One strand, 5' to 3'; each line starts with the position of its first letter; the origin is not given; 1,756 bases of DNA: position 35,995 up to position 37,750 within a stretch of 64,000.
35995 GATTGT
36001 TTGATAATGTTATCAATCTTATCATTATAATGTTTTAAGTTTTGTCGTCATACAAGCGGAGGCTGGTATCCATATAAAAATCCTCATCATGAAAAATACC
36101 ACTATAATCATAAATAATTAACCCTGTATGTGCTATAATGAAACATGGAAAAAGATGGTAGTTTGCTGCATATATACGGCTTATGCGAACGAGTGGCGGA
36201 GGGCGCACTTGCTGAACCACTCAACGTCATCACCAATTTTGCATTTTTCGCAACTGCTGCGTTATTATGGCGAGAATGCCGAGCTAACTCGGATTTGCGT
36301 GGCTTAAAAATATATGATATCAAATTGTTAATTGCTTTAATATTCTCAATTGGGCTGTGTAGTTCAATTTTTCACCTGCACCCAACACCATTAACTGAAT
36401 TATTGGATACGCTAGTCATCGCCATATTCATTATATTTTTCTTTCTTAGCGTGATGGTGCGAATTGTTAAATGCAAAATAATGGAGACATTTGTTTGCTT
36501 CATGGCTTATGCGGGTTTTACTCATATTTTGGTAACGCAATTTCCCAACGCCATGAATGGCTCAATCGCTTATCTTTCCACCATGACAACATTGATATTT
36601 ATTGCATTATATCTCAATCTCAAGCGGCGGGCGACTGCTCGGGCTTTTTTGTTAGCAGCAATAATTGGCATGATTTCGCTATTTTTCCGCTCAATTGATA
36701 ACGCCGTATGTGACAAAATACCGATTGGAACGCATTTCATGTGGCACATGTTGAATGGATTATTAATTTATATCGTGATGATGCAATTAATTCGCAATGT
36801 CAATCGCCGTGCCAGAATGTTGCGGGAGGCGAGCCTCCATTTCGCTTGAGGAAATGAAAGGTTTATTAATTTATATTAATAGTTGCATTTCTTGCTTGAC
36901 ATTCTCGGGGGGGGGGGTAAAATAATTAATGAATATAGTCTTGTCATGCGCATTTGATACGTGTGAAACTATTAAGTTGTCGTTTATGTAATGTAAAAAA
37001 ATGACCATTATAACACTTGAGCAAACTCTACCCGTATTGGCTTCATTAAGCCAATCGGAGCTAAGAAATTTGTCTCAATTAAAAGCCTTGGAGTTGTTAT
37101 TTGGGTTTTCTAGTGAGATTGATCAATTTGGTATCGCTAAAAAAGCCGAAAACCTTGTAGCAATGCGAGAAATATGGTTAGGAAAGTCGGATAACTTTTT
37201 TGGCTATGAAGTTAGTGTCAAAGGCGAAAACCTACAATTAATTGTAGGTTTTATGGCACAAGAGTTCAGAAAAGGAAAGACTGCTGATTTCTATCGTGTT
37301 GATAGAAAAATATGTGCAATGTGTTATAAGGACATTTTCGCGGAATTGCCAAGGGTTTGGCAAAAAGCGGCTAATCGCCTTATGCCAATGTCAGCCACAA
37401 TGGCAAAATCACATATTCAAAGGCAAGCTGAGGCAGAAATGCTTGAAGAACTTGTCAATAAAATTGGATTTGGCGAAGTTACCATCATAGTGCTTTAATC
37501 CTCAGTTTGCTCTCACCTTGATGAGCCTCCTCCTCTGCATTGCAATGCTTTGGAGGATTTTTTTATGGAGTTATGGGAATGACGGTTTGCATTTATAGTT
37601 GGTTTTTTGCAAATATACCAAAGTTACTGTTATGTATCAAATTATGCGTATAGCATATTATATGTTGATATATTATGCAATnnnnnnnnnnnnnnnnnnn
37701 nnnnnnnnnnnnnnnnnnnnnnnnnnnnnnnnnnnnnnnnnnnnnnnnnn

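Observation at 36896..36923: Second copy of the poly-G spacer promoter (G11), upstream of an orphan 165-aa protein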

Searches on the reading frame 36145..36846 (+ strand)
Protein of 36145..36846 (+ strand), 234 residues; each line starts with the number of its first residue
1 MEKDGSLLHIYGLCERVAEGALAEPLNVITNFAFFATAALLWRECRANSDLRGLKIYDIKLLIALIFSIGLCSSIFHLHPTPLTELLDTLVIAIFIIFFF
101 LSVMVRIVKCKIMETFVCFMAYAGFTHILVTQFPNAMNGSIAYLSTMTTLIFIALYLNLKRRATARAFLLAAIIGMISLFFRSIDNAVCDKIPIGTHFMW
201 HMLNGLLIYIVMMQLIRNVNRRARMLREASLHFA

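Call 7: search_protein_families(library=pfam, proteins=[window:36145-36846:+], max_evalue=1)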
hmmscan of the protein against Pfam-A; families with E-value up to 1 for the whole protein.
window:36145-36846:+ (234 aa): 3 families
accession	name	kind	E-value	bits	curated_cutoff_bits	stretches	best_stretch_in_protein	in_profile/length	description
PF05875.18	Ceramidase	-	6.7e-13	49.1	32.5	1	20-217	18-234/259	Ceramidase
PF04080.19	Per1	-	3e-07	30.9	25.3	1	34-212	61-250/257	Per1-like family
PF07695.17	7TMR-DISM_7TM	-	0.2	12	29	1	79-215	60-200/205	7TM diverse intracellular signalling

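Call 19: search_protein_families(library=ncbifam, proteins=[window:36145-36846:+], max_evalue=0.01)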
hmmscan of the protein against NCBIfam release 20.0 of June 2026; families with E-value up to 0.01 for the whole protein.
window:36145-36846:+ (234 aa): 0 families

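Call 85: find_homologous_proteins(query=window:36145-36846:+, max_evalue=1e-40)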
Query window:36145-36846:+ (234 aa): 74 proteins with E <= 1e-40 among 1629 candidates.
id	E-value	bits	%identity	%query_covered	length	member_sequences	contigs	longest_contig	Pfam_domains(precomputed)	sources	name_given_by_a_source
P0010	2.1e-146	503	100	100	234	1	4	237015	PF05875.19,PF04080.20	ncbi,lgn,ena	-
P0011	1.2e-128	445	89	97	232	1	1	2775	PF05875.19,PF04080.20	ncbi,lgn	-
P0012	4.7e-124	430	85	100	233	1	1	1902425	PF05875.19,PF04080.20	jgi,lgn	jgi:hypothetical protein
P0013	1.6e-122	425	82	100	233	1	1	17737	PF05875.19,PF04080.20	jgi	jgi:Ceramidase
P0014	7.7e-112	390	78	97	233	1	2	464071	PF05875.19,PF04080.20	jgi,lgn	jgi:hypothetical protein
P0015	9.2e-96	338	64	97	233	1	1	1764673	PF05875.19,PF04080.20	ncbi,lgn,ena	-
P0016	1.9e-94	334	67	99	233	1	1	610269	PF05875.19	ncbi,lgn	-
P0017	2.6e-92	327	68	97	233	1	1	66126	PF05875.19,PF04080.20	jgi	jgi:Ceramidase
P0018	7.9e-92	325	63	99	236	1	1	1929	PF05875.19,PF04080.20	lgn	-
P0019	9.6e-92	325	67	99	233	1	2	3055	PF05875.19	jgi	jgi:hypothetical protein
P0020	1.3e-90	321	65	99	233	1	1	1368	PF05875.19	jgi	jgi:Ceramidase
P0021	6.8e-90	319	65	99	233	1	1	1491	PF05875.19,PF04080.20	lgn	-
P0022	1.3e-89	318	64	97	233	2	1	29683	PF05875.19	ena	-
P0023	3.2e-88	313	63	99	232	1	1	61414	PF05875.19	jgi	jgi:Ceramidase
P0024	1.1e-87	311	61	99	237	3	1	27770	PF05875.19,PF04080.20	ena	-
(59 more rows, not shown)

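Call 86: find_encoding_contigs(protein=P0012, flank=2500, max_places=10)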
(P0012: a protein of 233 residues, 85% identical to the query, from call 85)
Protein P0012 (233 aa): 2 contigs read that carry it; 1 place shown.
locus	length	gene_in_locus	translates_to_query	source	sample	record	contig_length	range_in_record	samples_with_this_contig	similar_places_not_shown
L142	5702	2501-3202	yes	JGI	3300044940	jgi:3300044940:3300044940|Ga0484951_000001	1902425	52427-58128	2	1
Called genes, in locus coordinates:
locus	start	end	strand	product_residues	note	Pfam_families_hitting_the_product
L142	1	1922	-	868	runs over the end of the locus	PF02861:Clp_N, PF13191:AAA_16 (weak), PF23569:NBD_SMAX1 (weak), PF00004:AAA, PF17871:AAA_lid_9, PF07724:AAA_2, PF07728:AAA_5, PF10431:ClpB_D2-small, +7 more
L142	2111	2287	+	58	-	-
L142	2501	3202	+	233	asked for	PF04080:Per1 (weak), PF05875:Ceramidase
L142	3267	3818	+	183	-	PF05433:Rick_17kDa_Anti (weak), PF16998:17kDa_Anti_2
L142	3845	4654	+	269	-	PF00106:adh_short, PF13561:adh_short_C2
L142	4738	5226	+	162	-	-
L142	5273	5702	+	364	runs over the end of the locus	PF01264:Chorismate_synt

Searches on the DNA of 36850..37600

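Call 75: search_rna_families(source=window, start=36850, end=37600, threshold=evalue, max_evalue=1)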
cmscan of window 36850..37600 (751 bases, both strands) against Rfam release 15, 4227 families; matches with E-value up to 1: 1.
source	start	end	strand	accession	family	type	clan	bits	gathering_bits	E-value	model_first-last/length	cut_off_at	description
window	37508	37564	+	RF02399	NsiR1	Gene; sRNA;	-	17.8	39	0.79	1-60/60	no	Nitrogen stress-induced RNA 1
